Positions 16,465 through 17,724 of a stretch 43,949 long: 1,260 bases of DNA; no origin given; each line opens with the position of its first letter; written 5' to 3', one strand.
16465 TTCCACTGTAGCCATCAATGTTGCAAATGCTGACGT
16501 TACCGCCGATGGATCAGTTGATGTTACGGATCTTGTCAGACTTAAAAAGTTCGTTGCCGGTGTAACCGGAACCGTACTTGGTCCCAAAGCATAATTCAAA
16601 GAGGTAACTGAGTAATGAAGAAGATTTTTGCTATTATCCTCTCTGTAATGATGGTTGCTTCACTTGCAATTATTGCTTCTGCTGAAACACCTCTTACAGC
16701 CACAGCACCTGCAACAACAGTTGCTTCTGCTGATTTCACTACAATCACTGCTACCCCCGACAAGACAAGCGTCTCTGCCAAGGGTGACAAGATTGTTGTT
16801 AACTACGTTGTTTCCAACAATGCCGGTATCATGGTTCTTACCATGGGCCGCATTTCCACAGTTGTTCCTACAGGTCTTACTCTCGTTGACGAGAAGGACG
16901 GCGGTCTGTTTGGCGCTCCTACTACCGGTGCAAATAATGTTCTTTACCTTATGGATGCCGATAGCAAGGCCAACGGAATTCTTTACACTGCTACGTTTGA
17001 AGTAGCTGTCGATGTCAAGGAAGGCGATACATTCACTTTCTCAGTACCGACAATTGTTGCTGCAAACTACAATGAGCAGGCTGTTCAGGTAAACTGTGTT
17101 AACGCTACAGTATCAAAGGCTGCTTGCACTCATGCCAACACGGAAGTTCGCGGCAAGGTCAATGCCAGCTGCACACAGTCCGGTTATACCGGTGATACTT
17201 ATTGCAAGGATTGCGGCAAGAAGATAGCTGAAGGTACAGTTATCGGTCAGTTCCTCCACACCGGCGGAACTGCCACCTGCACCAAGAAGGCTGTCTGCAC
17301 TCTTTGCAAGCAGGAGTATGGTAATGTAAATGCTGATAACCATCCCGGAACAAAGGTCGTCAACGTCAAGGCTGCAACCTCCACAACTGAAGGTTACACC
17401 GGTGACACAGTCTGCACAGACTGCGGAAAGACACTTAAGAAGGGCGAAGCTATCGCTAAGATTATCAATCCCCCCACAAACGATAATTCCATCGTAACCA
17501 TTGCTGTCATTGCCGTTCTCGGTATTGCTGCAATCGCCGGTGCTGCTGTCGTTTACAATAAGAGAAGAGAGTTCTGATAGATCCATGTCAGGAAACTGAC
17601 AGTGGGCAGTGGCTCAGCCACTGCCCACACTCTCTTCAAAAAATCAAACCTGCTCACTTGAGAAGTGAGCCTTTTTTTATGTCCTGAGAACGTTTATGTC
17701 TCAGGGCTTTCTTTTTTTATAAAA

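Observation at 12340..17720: Enzyme-free three-gene cohesin/dockerin surface scaffold with its own strong promoter and triple terminator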

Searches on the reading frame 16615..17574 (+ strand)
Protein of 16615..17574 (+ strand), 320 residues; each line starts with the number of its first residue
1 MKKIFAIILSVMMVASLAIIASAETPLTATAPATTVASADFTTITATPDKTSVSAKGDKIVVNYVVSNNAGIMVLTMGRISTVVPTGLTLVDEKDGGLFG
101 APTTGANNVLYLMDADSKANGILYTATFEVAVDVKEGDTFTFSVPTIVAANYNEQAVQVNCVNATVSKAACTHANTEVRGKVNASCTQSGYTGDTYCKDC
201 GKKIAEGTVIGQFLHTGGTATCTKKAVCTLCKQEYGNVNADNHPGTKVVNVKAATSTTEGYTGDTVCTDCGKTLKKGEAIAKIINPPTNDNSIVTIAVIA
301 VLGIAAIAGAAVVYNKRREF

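Call 3: search_protein_families(library=pfam, proteins=[window:16615-17574:+], max_evalue=1)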
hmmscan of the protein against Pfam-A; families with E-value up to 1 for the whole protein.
window:16615-17574:+ (320 aa): 11 families
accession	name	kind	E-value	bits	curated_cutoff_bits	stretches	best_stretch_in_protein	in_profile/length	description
PF17961.7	Big_8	-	0.0044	17.6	22.9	1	120-157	6-44/103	Bacterial Ig domain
PF13248.11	Zn_ribbon_3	-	0.032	14.1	27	0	262-273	14-25/26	zinc-ribbon domain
PF18912.6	DZR_2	-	0.045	14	27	1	170-209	12-51/56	Double zinc ribbon domain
PF08271.17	Zn_Ribbon_TF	-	0.047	13.7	29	2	262-272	17-27/43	TFIIB zinc-binding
PF19640.4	DUF6143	-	0.061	13.7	27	1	24-119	78-166/182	Family of unknown function (DUF6143)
PF13240.11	Zn_Ribbon_1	-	0.062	13.6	25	0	196-207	1-12/23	zinc-ribbon domain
PF00746.26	Gram_pos_anchor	-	0.27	11.7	20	1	300-318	21-39/43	LPXTG cell wall anchor motif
PF12773.13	DZR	-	0.28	11.8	27.3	0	185-234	3-33/45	Double zinc ribbon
PF14149.11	YhfH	-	0.35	11.2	27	0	196-206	15-25/37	YhfH-like protein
PF10367.15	zf-Vps39_C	-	0.43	10.6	24.7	0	194-210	9-24/41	Vacuolar sorting protein 39 C-terminal zinc finger domain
PF01258.23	zf-dskA_traR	-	0.95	10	24.9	0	196-206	5-15/36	Prokaryotic dksA/traR C4-type zinc finger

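Call 4: search_protein_families(library=ncbifam, proteins=[window:16615-17574:+], max_evalue=1)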
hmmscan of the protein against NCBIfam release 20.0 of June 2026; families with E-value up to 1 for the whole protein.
window:16615-17574:+ (320 aa): 3 families
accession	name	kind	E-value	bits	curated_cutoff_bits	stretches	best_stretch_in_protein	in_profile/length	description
NF040942.2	hypo_ExtJ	equivalog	0.029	14.8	52.5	1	1-64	1-60/77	selenite/tellurite reduction operon protein ExtJ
NF033636.1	acid_shock_Asr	equivalog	0.046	14.5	50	1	1-56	1-48/119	acid resistance repetitive basic protein Asr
NF047912.1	ECs_2282_CxxC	subfamily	0.073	13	37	1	264-282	27-45/60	ECs_2282 family putative zinc-binding protein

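Call 11: search_solved_structures(query=window:16615-17574:+, max_evalue=1)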
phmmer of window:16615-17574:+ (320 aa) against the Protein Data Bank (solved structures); distinct sequences matched with E-value up to 1: 5.
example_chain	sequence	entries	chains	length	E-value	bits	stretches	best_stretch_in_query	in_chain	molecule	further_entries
6yfo_AA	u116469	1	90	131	0.26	13.8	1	97-158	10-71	coat protein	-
6h6h_A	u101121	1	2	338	0.38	13.2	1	285-318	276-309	H-2D cell surface glycoprotein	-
1s7u_A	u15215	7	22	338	0.38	13.2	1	285-318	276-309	H-2 class I histocompatibility antigen, D-B alpha chain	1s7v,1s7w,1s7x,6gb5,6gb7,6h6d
7jwi_A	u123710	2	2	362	0.42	13.1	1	285-318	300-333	H-2 class I histocompatibility antigen, D-B alpha chain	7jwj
1rb9_A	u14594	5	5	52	0.72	12.4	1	224-277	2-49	RUBREDOXIN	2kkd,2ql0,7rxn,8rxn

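Call 16: find_homologous_proteins(query=window:16615-17574:+, max_evalue=0.001)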
Query window:16615-17574:+ (320 aa): 192 proteins with E <= 0.001 among 6105 candidates; the best 120 are listed.
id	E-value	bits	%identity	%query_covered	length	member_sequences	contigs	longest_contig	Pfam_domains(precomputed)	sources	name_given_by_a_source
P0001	8.7e-200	680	100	100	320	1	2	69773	-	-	-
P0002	3.1e-44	170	51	34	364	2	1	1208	PF00404.25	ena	-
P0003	2.4e-39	153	30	87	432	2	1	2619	PF00963.25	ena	-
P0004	6.0e-38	149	47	45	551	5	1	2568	-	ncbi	ncbi:MAG: hypothetical protein ACOCM8_10905, partial [Acetivibrio ethanolgignens]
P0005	1.8e-37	147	40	58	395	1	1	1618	PF00404.25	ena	-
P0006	2.1e-36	144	39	33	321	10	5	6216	PF00130.29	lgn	-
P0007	3.3e-36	143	58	35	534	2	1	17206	-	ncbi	ncbi:MAG: hypothetical protein ACI4DK_06650, partial [Lachnospiraceae bacterium]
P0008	2.5e-35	140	34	45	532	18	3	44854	PF13306.13,PF00404.25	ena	-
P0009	5.4e-35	139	31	88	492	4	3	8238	PF00963.25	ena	-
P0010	6.2e-34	136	54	33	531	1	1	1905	-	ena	-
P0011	8.4e-34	135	53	33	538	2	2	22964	-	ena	-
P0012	2.7e-33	134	53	33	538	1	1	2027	-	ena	-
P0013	3.3e-33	133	42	35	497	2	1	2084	PF13306.13,PF13855.13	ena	-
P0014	5.8e-33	133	55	33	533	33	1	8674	-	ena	-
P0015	1.3e-32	131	30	88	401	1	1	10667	PF14407.12,PF27781.1,PF00963.25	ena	-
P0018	9.2e-32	129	53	33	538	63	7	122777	-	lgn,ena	-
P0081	4.5e-22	97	49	23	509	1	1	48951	PF00404.25,PF12799.14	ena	-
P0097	1.3e-18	85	28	91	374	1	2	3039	PF00963.25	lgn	-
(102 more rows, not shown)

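Call 18: find_encoding_contigs(protein=P0015, flank=10000, max_places=4)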
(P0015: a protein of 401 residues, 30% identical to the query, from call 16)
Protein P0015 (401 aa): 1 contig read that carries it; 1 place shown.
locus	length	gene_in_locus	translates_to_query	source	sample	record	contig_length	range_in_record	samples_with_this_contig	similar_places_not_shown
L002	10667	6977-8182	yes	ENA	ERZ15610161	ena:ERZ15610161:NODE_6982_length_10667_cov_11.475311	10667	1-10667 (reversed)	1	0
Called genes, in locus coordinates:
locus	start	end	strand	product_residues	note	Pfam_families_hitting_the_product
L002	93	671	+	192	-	-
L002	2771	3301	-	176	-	-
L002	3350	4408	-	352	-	-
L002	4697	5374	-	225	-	-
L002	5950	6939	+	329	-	PF00404:Dockerin_1 (weak)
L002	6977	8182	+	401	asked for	PF00963:Cohesin (weak), PF14407:Frankia_peptide (faint), PF27781:Csf1 (faint)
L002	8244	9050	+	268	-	PF04203:Sortase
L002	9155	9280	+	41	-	-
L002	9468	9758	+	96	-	PF08281:Sigma70_r4_2 (weak), PF04545:Sigma70_r4 (weak)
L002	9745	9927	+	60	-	PF12645:HTH_16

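Call 19: find_encoding_contigs(protein=P0009, flank=10000, max_places=4)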
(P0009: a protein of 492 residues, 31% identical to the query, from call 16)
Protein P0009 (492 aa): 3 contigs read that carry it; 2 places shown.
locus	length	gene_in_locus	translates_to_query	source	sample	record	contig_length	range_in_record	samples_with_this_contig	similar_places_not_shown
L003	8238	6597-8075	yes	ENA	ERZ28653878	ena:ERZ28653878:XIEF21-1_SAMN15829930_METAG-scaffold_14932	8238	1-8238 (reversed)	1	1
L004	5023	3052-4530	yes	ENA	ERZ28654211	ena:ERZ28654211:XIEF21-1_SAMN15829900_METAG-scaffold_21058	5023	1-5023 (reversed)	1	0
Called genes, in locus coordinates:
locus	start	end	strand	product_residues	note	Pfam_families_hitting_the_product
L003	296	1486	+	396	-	PF13173:AAA_14, PF13635:DUF4143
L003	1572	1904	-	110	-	PF13560:HTH_31, PF13443:HTH_26 (faint), PF01381:HTH_3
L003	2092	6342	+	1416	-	PF02368:Big_2, PF09479:Flg_new, PF00963:Cohesin, PF00404:Dockerin_1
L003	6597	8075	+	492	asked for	PF00963:Cohesin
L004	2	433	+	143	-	?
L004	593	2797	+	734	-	PF09479:Flg_new, PF00963:Cohesin, PF00404:Dockerin_1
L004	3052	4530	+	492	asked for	PF00963:Cohesin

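Call 20: find_encoding_contigs(protein=window:16615-17574:+, flank=10000, max_places=4)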
Protein window:16615-17574:+ (320 aa): 3 contigs read that carry it; 1 place shown.
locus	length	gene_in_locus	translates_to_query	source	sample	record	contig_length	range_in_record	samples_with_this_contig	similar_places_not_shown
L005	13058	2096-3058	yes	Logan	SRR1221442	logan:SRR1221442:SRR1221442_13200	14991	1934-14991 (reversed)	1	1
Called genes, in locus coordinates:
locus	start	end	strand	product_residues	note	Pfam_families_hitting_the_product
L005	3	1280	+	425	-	?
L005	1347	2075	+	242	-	PF00963:Cohesin, PF00404:Dockerin_1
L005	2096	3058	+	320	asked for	-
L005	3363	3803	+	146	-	PF02381:MraZ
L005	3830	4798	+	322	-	PF01795:Methyltransf_5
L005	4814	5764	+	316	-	-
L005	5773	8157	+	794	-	PF03717:PBP_dimer, PF00905:Transpeptidase, PF03793:PASTA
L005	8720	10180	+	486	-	PF01225:Mur_ligase (weak), PF08245:Mur_ligase_M, PF02875:Mur_ligase_C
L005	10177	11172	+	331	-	PF00953:Glycos_transf_4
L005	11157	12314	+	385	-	PF01098:FTSW_RODA_SPOVE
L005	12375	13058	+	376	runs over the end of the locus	PF03033:Glyco_transf_28, PF04101:Glyco_tran_28_C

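Call 38: predict_structure(alignment_id=A2)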
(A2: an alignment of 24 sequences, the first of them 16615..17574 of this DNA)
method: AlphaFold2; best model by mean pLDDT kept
length: 320 residues; sequences in the alignment: 24
mean_pLDDT: 80.8   pTM: 0.50
mean pLDDT of the five models: 80.8, 79.4, 77.3, 77.2, 76.6
residues with pLDDT >= 90: 135; 70-90: 94; 50-70: 70; < 50: 21
segments of 3 or more residues with pLDDT < 50: 24-37
pLDDT, mean of each block of 10 residues (from residue 1): 83 75 47 50 84 91 87 54 83 83 61 71 90 88 72 63 83 93 96 95 96 94 96 96 96 95 97 97 73 57 72 66
secondary structure, 60 per line:
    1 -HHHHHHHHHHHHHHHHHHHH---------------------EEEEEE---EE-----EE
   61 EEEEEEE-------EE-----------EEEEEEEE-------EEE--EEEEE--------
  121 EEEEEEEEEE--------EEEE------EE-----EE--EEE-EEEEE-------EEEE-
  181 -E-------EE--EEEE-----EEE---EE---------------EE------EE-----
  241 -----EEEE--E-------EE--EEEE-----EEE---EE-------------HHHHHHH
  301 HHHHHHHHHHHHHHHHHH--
elements in order: H2-21 E43-48 E59-67 E88-95 E103-105 E108-112 E121-130 E139-142 E160-162 E164-168 E176-179 E194-197 E203-205 E246-249 E264-267 E273-275 H294-318

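Call 44: fold_search(model_id=the predicted structure, library=pdb)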
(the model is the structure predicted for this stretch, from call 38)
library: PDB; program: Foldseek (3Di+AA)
matches with E <= 10: 1780; with E <= 0.001: 17
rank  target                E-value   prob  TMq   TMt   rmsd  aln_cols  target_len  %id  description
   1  2xdh                  6.2e-05  1.00  0.32  0.67   4.6       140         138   19  Non-cellulosomal cohesin from the hyperthermophilic archaeon Archaeoglobus fulgidus (released 2010-05-26)
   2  3ul4_A                1.3e-04  1.00  0.30  0.60   4.6       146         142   18  Crystal structure of Coh-OlpA(Cthe_3080)-Doc918(Cthe_0918) complex: A novel type I Cohesin-Dockerin complex from Clost (released 2012-11-28)
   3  5nrm_A                1.5e-04  1.00  0.29  0.57   5.0       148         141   15  Crystal structure of the sixth cohesin from Acetivibrio cellulolyticus' scaffoldin B in complex with Cel5 dockerin S51 (released 2018-01-31)
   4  4ums                  1.8e-04  1.00  0.27  0.49   5.9       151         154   13  The crystal structure of the seventh ScaB type I cohesin from Pseudobacteroides cellulosolvens (released 2015-05-06)
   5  4fl4_I                1.9e-04  1.00  0.28  0.29   8.7       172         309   13  Scaffoldin conformation and dynamics revealed by a ternary complex from the Clostridium thermocellum cellulosome (released 2012-06-27)
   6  6kgf_C                2.6e-04  1.00  0.30  0.58   4.8       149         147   15  Crystal structure of CaDoc0917(R16D)-CaCohA2 complex at pH 8.2 (released 2020-07-08)
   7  6kgd_A                2.7e-04  1.00  0.30  0.57   5.0       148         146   16  Crystal structure of CaDoc0917(R49D)-CaCohA2 complex at pH 8.0 (released 2020-07-08)
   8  5n5p_C                2.9e-04  1.00  0.30  0.63   4.7       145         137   13  Crystal structure of Ruminococcus flavefaciens' type III complex containing the fifth cohesin from scaffoldin B and th (released 2018-02-28)
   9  5n5p_A                2.9e-04  1.00  0.30  0.62   4.7       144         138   13  Crystal structure of Ruminococcus flavefaciens' type III complex containing the fifth cohesin from scaffoldin B and th (released 2018-02-28)
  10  4fl4_C                3.2e-04  1.00  0.28  0.29   8.3       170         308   12  Scaffoldin conformation and dynamics revealed by a ternary complex from the Clostridium thermocellum cellulosome (released 2012-06-27)
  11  3kcp_A                3.4e-04  1.00  0.27  0.29   8.3       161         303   13  Crystal structure of interacting Clostridium thermocellum multimodular components (released 2010-02-09)
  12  4fl4_L                3.4e-04  1.00  0.29  0.30  12.6       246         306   13  Scaffoldin conformation and dynamics revealed by a ternary complex from the Clostridium thermocellum cellulosome (released 2012-06-27)
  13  5nrk_A                3.7e-04  1.00  0.29  0.58   4.9       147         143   15  Crystal structure of the sixth cohesin from Acetivibrio cellulolyticus' scaffoldin B in complex with Cel5 dockerin S15 (released 2018-01-31)
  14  6kgc_A                4.9e-04  1.00  0.30  0.58   4.9       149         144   15  Crystal structure of CaDoc0917(R49D)-CaCohA2 complex at pH 5.4 (released 2020-07-08)
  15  4iu2_A                7.4e-04  1.00  0.28  0.41   3.5       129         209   20  Cohesin-dockerin -X domain complex from Ruminococcus flavefacience (released 2013-04-24)
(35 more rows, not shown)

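Call 55: find_encoding_contigs(protein=P0008, flank=10000, max_places=2)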
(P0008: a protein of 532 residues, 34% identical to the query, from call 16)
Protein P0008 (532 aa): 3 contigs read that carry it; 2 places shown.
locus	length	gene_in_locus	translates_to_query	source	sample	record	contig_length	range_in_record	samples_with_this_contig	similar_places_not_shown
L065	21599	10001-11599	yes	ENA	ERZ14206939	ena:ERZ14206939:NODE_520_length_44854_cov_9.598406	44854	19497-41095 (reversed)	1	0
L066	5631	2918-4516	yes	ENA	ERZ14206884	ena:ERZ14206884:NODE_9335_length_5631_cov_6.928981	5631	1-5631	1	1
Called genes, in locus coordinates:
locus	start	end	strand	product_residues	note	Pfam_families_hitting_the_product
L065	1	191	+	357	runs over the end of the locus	PF03462:PCRF, PF00472:RF-1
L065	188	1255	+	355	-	PF01300:Sua5_yciO_yrdC, PF03481:Sua5_C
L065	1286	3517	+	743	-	PF00521:DNA_topoisoIV, PF03989:DNA_gyraseA_C (faint)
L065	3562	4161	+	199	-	-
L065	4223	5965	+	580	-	PF05036:SPOR (faint), PF08486:SpoIID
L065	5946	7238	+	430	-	PF07690:MFS_1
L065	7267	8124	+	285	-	PF09997:DUF2238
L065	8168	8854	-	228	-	PF04542:Sigma70_r2, PF04539:Sigma70_r3, PF08281:Sigma70_r4_2, PF04545:Sigma70_r4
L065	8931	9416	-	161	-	PF13581:HATPase_c_2, PF02518:HATPase_c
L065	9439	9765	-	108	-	PF01740:STAS, PF13466:STAS_2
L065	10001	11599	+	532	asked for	PF13306:LRR_5, PF00404:Dockerin_1 (weak)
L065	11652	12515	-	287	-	PF03631:Virul_fac_BrkB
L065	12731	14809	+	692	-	PF04932:Wzy_C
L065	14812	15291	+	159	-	PF14221:DUF4330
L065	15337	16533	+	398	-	PF00953:Glycos_transf_4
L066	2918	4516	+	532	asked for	PF13306:LRR_5, PF00404:Dockerin_1 (weak)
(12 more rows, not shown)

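Call 56: find_encoding_contigs(protein=P0081, flank=10000, max_places=2)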
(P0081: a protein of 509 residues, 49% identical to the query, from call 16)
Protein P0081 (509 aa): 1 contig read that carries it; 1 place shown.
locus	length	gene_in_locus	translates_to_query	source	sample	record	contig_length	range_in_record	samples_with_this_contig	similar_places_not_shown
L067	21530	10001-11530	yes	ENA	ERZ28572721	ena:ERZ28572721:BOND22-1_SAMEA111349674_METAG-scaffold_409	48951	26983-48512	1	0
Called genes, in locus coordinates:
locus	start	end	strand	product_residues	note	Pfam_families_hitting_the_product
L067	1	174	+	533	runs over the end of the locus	PF00890:FAD_binding_2, PF01266:DAO (weak), PF03486:HI0933_like, PF07992:Pyr_redox_2 (faint)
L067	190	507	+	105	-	-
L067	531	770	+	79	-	PF01257:2Fe-2S_thioredx (weak)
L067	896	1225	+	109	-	-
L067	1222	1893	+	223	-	PF00119:ATP-synt_A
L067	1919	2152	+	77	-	PF00137:ATP-synt_C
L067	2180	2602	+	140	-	-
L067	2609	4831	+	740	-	PF00430:ATP-synt_B, PF00213:OSCP, PF02874:ATP-synt_ab_N (weak), PF00006:ATP-synt_ab, PF06745:ATPase (faint), PF00306:ATP-synt_ab_C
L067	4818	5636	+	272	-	PF00231:ATP-synt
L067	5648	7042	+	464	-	PF02874:ATP-synt_ab_N, PF00006:ATP-synt_ab, PF22919:ATP-synt_VA_C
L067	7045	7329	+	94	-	PF02823:ATP-synt_DE_N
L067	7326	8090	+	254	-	PF02698:DUF218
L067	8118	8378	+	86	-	-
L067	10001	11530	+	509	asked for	PF12799:LRR_4 (faint), PF00404:Dockerin_1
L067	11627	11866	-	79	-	-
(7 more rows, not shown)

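Call 62: find_encoding_contigs(protein=P0097, flank=5000, max_places=3)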
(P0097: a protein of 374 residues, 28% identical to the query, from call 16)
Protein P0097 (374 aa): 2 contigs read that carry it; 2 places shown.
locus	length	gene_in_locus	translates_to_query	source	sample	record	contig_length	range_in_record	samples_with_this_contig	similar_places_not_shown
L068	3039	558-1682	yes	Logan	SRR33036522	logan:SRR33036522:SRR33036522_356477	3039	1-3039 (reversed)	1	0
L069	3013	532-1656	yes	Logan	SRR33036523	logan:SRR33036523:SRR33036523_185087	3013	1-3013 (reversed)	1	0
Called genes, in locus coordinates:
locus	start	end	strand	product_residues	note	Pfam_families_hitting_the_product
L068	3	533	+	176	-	?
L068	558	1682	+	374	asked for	PF00963:Cohesin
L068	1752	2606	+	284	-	PF04203:Sortase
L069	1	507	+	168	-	?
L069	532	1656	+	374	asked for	PF00963:Cohesin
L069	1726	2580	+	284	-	PF04203:Sortase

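Call 63: find_encoding_contigs(protein=P0003, flank=5000, max_places=3)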
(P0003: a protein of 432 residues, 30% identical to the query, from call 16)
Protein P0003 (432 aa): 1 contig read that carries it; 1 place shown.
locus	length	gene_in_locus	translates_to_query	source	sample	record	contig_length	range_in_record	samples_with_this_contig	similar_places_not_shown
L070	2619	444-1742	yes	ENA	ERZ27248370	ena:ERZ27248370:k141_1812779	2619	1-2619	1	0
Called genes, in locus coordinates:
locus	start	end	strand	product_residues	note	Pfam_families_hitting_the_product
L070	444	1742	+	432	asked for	PF00963:Cohesin (faint)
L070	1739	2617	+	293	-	?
